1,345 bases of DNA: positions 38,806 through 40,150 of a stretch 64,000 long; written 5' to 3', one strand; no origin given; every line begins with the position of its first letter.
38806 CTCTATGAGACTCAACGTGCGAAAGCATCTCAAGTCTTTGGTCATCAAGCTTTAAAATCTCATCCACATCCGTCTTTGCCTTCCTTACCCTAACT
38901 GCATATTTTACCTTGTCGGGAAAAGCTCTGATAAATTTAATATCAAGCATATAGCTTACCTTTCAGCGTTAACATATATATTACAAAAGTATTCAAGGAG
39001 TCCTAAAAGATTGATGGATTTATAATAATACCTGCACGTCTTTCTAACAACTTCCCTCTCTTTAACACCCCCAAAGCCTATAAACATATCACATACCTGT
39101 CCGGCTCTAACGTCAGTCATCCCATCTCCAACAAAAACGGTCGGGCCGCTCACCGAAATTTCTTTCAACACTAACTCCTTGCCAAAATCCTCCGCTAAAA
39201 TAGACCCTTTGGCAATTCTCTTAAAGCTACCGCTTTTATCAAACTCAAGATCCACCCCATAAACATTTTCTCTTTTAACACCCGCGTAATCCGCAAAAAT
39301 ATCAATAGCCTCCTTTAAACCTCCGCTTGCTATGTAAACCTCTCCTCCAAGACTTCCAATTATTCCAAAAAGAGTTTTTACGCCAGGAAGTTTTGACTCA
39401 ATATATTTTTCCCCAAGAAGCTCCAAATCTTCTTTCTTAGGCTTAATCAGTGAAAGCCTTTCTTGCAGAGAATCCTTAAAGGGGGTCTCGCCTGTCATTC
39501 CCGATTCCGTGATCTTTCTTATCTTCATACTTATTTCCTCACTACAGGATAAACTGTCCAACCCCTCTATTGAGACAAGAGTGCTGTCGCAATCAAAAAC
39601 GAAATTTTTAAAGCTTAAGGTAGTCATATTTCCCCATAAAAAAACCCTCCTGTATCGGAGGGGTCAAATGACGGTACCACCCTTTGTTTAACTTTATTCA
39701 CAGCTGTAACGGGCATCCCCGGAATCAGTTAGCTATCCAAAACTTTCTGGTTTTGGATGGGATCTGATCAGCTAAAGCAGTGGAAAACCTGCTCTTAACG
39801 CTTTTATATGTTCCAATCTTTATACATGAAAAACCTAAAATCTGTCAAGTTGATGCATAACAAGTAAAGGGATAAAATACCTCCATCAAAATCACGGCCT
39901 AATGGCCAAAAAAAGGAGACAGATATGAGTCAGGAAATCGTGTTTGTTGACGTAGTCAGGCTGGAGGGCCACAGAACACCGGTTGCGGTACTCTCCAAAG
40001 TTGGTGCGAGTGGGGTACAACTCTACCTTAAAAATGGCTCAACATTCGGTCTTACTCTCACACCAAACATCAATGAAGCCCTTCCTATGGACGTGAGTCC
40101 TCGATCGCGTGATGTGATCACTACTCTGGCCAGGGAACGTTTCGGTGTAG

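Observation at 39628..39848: T-box riboswitch with its own promoter upstream of a phosphoserine-phosphatase-like/serS operon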

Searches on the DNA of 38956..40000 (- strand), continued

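Call 67: search_with_rna_model(model_id=R1, sources=[window, L005, L006, L007, L008, L009, L010, L011, L012, L013, L014, L015, L016, L017, L018, L019, L020, L021, L022, L023, L024, L025, L026, L027, L028, L029, L030, L031, L032, L033, L034, L035, L036, L037, L038, L039, L040, L041, L042, L043, L044, L045, L046, L047, L048, L049, L050, L051, L052, L053, L054, L055, L056, L057, L058, L059, L060, L061, L062, L063, L064, L065, L066, L067, L068, L069, L070, L071, L072, L073, L074, L075, L076, L077, L078, L079, L080, L081, L082, L083, L084], max_evalue=1)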
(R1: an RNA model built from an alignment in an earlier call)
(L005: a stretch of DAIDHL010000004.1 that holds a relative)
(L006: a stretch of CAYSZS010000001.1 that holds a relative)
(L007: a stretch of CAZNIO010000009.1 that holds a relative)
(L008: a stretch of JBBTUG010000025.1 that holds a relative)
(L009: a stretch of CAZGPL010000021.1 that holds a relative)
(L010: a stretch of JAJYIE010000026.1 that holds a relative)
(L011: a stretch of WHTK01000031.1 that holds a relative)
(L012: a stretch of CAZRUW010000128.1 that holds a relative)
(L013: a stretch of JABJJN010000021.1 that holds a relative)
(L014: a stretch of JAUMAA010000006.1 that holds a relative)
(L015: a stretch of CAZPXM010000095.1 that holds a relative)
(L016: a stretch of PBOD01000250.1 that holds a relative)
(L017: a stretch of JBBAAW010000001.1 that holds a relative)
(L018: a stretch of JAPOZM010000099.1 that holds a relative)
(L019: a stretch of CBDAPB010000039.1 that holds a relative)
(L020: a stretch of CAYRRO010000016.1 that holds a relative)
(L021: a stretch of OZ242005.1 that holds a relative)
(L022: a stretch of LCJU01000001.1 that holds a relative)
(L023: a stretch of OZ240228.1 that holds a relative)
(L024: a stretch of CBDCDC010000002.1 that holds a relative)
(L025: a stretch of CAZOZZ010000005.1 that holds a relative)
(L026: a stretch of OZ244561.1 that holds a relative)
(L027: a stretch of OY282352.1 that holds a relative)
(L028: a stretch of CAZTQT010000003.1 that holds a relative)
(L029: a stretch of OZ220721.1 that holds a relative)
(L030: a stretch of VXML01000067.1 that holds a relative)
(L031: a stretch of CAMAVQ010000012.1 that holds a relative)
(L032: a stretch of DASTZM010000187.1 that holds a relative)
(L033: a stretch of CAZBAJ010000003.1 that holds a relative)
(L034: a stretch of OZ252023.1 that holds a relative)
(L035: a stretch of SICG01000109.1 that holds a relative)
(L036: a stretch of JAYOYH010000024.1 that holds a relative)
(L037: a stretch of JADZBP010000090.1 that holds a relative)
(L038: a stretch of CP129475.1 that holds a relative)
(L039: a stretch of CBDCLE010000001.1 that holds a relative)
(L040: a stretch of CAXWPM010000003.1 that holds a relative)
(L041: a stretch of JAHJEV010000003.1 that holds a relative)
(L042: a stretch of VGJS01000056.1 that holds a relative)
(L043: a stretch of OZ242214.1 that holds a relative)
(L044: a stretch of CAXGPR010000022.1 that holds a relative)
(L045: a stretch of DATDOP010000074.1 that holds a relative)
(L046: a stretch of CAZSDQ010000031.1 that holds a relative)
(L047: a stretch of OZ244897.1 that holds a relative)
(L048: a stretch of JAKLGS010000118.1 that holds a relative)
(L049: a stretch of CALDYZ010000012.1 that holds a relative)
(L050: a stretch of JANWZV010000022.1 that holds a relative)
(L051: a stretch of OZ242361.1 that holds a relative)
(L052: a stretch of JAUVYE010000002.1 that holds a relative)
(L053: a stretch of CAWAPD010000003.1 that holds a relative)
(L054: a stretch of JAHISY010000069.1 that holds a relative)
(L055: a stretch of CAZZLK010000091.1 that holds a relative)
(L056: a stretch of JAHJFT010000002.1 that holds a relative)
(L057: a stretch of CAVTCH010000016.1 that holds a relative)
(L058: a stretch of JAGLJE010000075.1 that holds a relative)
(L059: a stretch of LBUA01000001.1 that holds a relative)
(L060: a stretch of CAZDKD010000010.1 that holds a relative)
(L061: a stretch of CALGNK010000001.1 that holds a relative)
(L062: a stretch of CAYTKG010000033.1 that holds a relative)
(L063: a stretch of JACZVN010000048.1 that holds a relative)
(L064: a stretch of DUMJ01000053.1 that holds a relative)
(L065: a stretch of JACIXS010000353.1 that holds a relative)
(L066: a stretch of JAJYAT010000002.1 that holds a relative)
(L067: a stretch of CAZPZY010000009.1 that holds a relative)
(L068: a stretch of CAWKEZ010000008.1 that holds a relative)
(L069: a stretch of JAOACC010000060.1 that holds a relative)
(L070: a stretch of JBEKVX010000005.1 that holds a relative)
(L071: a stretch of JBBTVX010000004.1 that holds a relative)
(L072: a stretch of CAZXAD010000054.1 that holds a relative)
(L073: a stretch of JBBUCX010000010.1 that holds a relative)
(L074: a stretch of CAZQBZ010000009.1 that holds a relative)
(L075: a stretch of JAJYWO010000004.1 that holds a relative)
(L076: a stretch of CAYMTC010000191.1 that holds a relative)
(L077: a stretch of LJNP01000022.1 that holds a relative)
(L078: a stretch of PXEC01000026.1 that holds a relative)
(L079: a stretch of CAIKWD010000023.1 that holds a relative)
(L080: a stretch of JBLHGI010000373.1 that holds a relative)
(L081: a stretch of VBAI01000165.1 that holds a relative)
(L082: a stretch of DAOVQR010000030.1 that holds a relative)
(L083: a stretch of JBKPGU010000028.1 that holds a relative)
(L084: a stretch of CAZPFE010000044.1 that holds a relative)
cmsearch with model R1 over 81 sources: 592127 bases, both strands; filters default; matches with E-value up to 1: 4.
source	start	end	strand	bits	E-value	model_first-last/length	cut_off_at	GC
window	39637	39807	-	129.7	2.9e-30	1-160/160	no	0.43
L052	2733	2871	+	40.3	1.9e-07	1-160/160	no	0.49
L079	4379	4515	+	19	0.05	1-160/160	no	0.31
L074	1051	1111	-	16.5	0.21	1-160/160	no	0.38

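Call 68: search_with_rna_model(model_id=R1, sources=[L085, L086, L087, L088, L089, L090, L091, L092, L093, L094, L095, L096, L097, L098, L099, L100, L101, L102, L103, L104, L105, L106, L107, L108, L109, L110, L111, L112, L113, L114, L115, L116, L117, L118, L119, L120, L121, L122, L123, L124, L125, L126, L127, L128, L129, L130, L131, L132, L133, L134, L135, L136, L137, L138, L139, L140, L141, L142, L143, L144, L145, L146, L147, L148, L149, L150, L151, L152, L153, L154, L155, L156, L157, L158, L159, L160, L161, L162, L163, L164], max_evalue=1)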
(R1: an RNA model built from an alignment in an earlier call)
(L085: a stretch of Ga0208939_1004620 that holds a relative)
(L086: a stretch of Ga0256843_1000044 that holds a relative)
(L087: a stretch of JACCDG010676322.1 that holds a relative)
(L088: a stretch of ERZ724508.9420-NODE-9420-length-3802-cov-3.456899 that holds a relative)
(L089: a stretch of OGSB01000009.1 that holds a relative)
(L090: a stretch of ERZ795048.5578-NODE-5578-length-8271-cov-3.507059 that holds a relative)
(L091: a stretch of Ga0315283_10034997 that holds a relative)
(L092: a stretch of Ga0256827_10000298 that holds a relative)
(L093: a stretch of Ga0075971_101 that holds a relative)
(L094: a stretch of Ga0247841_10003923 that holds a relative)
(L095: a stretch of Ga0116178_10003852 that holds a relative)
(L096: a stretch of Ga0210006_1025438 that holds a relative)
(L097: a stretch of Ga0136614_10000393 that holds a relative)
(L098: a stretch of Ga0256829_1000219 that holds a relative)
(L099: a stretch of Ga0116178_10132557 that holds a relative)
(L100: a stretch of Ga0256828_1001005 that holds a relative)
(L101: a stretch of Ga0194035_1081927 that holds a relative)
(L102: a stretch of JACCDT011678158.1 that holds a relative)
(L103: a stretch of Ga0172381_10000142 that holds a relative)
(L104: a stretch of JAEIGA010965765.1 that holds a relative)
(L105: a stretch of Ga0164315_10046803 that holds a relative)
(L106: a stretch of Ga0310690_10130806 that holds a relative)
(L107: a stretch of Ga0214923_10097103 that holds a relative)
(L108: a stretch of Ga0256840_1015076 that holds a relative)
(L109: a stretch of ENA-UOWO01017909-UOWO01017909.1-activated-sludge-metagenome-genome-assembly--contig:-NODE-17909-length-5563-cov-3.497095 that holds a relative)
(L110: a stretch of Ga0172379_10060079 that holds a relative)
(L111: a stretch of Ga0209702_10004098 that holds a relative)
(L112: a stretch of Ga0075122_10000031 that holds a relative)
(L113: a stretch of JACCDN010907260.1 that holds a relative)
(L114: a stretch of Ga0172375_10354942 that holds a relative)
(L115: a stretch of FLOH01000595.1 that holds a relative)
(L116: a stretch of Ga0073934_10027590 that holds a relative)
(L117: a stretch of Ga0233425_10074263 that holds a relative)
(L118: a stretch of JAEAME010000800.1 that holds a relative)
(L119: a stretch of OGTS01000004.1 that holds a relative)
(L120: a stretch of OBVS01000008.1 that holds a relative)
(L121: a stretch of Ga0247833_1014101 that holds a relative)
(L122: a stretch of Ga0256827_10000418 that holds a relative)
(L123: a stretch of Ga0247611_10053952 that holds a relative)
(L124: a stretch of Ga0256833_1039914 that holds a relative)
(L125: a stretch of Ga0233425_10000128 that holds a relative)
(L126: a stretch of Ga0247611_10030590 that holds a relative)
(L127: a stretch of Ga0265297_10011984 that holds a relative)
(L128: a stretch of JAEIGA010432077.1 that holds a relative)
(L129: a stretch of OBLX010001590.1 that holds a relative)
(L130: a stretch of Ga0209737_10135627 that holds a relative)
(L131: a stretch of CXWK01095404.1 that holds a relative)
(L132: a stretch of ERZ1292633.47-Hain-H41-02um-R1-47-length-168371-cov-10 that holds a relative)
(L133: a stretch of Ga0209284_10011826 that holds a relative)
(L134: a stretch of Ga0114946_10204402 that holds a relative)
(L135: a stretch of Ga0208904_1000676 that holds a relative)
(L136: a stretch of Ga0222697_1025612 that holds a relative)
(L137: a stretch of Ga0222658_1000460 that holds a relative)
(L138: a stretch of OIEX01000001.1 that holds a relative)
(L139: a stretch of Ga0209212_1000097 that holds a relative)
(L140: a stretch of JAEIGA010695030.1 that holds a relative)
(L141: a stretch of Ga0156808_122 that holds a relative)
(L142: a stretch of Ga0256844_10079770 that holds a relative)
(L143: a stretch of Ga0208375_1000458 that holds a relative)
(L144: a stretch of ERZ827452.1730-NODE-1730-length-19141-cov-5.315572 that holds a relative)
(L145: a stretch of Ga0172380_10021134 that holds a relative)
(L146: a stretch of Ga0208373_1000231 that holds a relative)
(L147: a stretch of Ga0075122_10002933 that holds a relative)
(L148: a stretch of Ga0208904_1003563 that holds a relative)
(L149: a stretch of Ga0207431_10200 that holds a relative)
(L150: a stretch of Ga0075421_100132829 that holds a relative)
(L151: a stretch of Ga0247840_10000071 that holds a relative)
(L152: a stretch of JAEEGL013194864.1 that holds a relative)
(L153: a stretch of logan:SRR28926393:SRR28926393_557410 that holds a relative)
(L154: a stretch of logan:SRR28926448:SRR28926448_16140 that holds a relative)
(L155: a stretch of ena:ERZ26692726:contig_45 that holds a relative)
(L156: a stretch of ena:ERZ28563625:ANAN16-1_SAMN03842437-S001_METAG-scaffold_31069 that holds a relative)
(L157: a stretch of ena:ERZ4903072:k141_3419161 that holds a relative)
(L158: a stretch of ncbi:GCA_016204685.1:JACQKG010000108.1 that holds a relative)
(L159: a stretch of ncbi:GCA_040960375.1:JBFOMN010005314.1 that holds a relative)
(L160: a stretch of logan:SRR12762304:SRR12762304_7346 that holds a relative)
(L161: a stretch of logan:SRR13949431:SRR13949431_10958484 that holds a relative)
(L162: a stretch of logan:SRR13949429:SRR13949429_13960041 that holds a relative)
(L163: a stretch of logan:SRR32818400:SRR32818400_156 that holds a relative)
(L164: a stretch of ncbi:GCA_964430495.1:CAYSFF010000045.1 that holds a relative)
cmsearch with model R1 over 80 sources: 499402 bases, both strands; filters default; matches with E-value up to 1: 62.
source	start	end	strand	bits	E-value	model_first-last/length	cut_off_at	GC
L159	272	436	+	145.8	1.8e-34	1-160/160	no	0.44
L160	2316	2466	+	145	2.9e-34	1-160/160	no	0.48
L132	8692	8881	+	139.8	6.3e-33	1-160/160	no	0.44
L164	1316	1468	+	136.6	4e-32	1-160/160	no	0.48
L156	1870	2014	+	132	6.3e-31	1-160/160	no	0.45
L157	1832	1976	+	129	3.7e-30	1-160/160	no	0.44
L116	1104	1267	+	116.5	5.7e-27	1-160/160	no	0.48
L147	4802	4931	-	35.9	2e-06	1-160/160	no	0.31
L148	6054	6183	-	35.9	2e-06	1-160/160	no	0.31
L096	1929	2075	+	29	0.00012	1-160/160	no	0.38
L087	1159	1203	+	27.5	0.00028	96-138/160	no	0.49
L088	1361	1405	-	27.5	0.00028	96-138/160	no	0.49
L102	10589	10633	-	27.5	0.00028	96-138/160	no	0.49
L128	1230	1351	+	26.2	0.00062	1-160/160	no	0.32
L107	112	156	-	26.1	0.00065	95-138/160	no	0.51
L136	1051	1184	-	25.9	0.00073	1-160/160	no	0.34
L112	1604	1766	+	25.5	0.00091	1-160/160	no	0.32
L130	357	530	-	25.5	0.00092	1-160/160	no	0.36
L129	2329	2373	-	24.9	0.0013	96-138/160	no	0.49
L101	382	426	+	24.4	0.0017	96-138/160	no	0.51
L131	649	693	-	24.4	0.0017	96-138/160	no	0.51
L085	5095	5148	+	24.1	0.0021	95-138/160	no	0.37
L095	2160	2213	-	24.1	0.0021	95-138/160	no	0.37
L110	2085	2134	-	24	0.0022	94-138/160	no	0.46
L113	11677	11723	+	22.7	0.0047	93-138/160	no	0.38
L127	4625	4756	+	22.5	0.0053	1-160/160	no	0.41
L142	82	123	-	22.4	0.0057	99-138/160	no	0.36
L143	1712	1766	+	22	0.0073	94-138/160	no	0.45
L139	5049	5099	+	21.8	0.0081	98-138/160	no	0.39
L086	5784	5825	+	21.7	0.0083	99-138/160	no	0.38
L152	386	538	+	21.3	0.01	1-160/160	no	0.31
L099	698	745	-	21.1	0.012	99-138/160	no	0.4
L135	8318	8455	+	21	0.013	1-160/160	no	0.37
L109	3597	3809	+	20.5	0.017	1-160/160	no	0.47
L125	5776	5919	-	20.2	0.021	1-160/160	no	0.4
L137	5162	5294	-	19.7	0.027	1-160/160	no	0.35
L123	3285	3325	-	19.6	0.029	99-138/160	no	0.39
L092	6694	6737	+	19.6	0.029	97-138/160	no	0.36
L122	307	350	+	19.6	0.029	97-138/160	no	0.36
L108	509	552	-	19.6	0.029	97-138/160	no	0.36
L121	3062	3131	-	19.6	0.03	95-138/160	no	0.5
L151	1445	1514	+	19.6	0.03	95-138/160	no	0.5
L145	4586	4631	+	19.3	0.034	98-138/160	no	0.48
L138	1453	1606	-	19.3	0.034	1-160/160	no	0.34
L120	109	154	+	19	0.043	95-138/160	no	0.39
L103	1972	2024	+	18.7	0.049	95-138/160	no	0.38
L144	3449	3488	-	18.2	0.065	98-138/160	no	0.4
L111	3314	3510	-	17.9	0.079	1-160/160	no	0.35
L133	41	237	-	17.9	0.079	1-160/160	no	0.35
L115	4849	4898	-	17.6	0.092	99-138/160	no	0.36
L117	29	116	-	17.5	0.1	95-138/160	no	0.51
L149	4235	4390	-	16.7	0.16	1-160/160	no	0.56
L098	3384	3435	-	16.6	0.17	97-138/160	no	0.29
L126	2833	2876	+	16.2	0.21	98-138/160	no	0.36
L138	1356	1401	-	15.8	0.27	95-138/160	no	0.37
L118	1926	1975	-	15.7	0.28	95-138/160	no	0.48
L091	2048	2098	+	15.5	0.32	97-138/160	no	0.39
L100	4282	4337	+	15.4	0.34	97-138/160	no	0.34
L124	2202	2257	+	15.1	0.4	97-138/160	no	0.27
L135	7976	8065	+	14.7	0.51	1-160/160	no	0.33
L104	198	252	-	14.4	0.62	95-138/160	no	0.42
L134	38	88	-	14.2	0.7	97-138/160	no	0.41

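Call 69: search_with_rna_model(model_id=R1, sources=[L052, L079, L147, L096], max_evalue=0.01, show_alignments=4)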
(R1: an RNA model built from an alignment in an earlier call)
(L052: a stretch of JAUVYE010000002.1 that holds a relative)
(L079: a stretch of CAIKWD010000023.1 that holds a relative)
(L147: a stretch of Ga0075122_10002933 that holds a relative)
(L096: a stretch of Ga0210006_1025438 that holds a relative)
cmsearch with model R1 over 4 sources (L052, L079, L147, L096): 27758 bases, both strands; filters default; matches with E-value up to 0.01: 4.
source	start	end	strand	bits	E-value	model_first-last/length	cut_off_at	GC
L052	2733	2871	+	40.3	8.7e-09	1-160/160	no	0.49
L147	4802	4931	-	35.9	1.1e-07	1-160/160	no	0.31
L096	1929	2075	+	29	6.4e-06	1-160/160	no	0.38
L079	4379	4515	+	19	0.0024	1-160/160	no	0.31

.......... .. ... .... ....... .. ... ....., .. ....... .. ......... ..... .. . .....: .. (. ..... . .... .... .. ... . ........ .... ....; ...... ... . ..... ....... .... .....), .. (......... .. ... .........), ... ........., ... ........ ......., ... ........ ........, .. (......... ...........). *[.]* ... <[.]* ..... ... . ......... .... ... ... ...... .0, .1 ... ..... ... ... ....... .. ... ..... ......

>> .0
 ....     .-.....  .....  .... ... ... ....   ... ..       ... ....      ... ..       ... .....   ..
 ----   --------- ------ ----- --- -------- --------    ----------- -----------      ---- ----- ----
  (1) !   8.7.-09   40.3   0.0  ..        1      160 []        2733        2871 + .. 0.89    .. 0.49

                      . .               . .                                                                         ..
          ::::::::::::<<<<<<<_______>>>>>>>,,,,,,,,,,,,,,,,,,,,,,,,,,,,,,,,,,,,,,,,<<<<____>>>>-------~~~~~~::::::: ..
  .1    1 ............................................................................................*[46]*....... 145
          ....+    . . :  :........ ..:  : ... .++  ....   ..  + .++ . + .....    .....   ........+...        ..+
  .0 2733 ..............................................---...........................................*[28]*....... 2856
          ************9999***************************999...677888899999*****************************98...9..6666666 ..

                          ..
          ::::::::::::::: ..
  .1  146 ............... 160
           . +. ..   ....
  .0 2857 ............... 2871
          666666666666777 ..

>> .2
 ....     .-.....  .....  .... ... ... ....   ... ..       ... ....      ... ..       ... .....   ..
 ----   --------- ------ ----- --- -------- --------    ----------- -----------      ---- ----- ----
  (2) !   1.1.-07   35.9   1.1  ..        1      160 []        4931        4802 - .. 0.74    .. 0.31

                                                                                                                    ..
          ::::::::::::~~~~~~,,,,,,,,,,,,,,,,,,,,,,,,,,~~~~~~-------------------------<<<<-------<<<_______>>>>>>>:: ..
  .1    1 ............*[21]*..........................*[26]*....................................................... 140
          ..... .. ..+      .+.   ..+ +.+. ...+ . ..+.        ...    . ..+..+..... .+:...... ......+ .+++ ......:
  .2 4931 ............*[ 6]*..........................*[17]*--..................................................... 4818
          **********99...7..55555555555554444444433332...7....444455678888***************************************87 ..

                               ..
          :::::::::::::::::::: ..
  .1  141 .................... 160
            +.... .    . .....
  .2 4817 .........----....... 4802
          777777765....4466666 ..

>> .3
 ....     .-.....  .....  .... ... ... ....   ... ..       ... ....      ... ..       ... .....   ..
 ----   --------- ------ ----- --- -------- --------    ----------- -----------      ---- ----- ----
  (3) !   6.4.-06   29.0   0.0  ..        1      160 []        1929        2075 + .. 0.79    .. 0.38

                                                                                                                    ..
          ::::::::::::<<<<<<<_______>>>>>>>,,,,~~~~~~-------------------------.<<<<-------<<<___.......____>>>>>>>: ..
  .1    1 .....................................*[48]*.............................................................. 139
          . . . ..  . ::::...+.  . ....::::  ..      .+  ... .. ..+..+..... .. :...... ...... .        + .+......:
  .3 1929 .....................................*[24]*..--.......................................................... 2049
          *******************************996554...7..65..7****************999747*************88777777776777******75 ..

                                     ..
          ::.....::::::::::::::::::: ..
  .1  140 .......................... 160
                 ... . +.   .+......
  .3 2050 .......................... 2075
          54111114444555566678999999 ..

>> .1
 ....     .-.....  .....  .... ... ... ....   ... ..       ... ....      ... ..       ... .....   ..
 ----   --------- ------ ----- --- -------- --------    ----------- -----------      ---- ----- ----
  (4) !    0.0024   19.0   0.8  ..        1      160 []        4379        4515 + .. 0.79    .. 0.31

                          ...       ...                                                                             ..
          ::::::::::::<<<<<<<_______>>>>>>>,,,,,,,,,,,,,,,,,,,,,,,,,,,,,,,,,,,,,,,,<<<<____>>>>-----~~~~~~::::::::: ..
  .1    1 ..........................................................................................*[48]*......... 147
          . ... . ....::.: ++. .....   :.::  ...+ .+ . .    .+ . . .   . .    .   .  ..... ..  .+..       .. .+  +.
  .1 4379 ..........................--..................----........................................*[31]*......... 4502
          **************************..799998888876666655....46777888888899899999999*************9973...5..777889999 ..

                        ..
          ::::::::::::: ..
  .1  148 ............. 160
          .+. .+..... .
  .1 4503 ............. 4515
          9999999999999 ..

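Call 74: search_with_rna_model(model_id=R1, sources=[window, L132, L156, L157, L159, L160, L164, L116, L052], max_evalue=0.00001, make_alignment=true)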
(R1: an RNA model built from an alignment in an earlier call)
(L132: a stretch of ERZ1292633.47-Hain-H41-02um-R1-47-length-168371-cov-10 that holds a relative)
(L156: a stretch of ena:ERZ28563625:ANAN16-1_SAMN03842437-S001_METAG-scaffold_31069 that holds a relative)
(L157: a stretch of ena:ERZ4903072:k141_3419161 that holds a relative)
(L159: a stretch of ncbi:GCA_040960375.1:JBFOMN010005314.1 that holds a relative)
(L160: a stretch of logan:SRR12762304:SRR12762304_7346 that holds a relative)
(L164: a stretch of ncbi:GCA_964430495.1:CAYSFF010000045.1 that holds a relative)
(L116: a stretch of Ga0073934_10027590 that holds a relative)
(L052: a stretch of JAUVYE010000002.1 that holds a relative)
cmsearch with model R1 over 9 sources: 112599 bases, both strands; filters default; matches with E-value up to 0.00001: 9.
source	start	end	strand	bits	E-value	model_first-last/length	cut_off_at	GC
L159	272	436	+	145.8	4.1e-35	1-160/160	no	0.44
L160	2316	2466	+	145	6.6e-35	1-160/160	no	0.48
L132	8692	8881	+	139.8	1.4e-33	1-160/160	no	0.44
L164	1316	1468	+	136.6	9.1e-33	1-160/160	no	0.48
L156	1870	2014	+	132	1.4e-31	1-160/160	no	0.45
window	39637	39807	-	129.7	5.5e-31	1-160/160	no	0.43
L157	1832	1976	+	129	8.3e-31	1-160/160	no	0.44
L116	1104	1267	+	116.5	1.3e-27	1-160/160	no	0.48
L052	2733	2871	+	40.3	3.5e-08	1-160/160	no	0.49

Alignment A4: 9 matches aligned to the model, 226 columns, each read 5' to 3' on its own strand. Consensus structure (alignment columns), stored with it:
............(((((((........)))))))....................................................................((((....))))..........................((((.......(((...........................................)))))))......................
